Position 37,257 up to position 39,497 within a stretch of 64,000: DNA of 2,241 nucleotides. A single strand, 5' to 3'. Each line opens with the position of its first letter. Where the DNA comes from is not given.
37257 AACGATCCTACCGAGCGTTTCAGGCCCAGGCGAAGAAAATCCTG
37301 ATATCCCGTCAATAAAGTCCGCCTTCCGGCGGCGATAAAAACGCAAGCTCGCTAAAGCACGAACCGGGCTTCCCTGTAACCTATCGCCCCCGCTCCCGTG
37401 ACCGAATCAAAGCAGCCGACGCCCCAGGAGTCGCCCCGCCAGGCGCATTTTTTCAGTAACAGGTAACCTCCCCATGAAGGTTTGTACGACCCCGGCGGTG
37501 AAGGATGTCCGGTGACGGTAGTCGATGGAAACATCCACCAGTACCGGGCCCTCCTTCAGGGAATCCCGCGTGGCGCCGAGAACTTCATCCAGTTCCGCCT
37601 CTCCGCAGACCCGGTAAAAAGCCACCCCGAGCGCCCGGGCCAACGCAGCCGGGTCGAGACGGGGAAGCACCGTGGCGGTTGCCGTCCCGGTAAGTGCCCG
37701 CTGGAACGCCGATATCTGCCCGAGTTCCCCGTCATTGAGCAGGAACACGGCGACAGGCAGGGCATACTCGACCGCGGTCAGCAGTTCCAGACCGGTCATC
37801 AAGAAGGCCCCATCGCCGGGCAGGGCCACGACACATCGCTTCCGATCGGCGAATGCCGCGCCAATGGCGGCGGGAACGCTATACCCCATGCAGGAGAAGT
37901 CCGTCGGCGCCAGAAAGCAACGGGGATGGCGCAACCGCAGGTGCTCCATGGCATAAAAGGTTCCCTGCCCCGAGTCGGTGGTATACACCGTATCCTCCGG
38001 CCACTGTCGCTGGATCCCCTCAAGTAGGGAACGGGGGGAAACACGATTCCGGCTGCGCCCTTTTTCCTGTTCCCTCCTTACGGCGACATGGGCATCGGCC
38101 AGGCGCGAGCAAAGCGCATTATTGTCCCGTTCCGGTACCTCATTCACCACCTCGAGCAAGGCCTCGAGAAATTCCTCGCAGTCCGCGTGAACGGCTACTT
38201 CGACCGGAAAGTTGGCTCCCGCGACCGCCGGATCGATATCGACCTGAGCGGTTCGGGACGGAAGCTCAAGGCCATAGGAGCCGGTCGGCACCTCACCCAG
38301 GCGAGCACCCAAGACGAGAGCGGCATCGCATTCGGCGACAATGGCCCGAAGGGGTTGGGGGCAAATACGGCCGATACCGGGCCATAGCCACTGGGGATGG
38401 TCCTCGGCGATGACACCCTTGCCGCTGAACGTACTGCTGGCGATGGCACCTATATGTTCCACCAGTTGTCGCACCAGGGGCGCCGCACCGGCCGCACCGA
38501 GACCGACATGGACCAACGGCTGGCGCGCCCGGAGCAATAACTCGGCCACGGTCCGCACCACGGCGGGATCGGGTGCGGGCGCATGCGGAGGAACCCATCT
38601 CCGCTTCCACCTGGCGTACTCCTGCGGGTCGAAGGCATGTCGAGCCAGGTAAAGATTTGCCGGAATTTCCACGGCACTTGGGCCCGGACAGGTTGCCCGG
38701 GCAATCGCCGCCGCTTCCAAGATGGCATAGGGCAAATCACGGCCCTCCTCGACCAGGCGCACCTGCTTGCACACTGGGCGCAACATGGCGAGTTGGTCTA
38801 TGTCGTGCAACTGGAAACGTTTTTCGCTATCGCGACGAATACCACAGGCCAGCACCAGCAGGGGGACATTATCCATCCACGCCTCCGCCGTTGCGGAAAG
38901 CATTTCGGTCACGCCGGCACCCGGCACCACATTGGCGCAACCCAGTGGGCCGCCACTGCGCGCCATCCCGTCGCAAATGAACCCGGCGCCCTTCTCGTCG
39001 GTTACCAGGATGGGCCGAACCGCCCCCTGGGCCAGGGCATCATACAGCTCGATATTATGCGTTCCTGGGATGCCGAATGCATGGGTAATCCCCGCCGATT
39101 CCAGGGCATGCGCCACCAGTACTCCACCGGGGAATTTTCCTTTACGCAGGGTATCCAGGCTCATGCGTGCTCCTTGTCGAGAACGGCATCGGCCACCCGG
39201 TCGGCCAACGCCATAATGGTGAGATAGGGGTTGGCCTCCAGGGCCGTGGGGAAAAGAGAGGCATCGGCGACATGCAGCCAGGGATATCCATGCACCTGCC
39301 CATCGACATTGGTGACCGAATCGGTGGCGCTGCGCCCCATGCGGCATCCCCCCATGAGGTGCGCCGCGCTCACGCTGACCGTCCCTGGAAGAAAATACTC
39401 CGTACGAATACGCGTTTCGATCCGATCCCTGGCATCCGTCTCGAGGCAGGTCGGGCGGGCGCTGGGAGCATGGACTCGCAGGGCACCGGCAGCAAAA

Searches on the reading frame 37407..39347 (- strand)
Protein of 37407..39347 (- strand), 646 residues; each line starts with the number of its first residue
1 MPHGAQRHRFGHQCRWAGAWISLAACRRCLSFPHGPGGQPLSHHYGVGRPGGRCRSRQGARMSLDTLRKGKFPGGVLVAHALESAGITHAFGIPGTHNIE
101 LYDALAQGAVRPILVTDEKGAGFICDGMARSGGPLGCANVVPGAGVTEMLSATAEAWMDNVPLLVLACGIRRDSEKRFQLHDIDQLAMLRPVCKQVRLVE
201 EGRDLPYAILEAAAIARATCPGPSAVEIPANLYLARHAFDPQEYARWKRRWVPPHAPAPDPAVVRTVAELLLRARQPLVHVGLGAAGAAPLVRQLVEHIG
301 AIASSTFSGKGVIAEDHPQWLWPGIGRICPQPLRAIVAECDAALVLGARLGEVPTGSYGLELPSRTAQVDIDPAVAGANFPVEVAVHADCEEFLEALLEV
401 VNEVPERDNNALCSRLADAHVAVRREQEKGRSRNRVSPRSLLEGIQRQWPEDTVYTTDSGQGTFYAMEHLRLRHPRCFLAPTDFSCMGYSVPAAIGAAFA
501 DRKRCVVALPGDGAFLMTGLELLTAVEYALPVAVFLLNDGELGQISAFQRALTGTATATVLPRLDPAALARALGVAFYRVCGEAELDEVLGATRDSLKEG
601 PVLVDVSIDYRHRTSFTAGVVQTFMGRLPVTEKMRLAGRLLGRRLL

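Call 92: search_protein_families(library=pfam, proteins=[window:37407-39347:-], max_evalue=0.0001)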
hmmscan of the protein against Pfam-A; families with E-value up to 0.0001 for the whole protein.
window:37407-39347:- (646 aa): 3 families
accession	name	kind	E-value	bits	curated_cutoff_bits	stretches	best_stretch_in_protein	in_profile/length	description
PF02775.26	TPP_enzyme_C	-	6e-31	107.7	21.9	1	458-606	1-151/151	Thiamine pyrophosphate enzyme, C-terminal TPP binding domain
PF00205.28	TPP_enzyme_M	-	1e-28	100.2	30.4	1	265-397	2-137/137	Thiamine pyrophosphate enzyme, central domain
PF02776.23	TPP_enzyme_N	-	1.9e-25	89.4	26.8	1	75-188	4-119/119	Thiamine pyrophosphate enzyme, N-terminal TPP binding domain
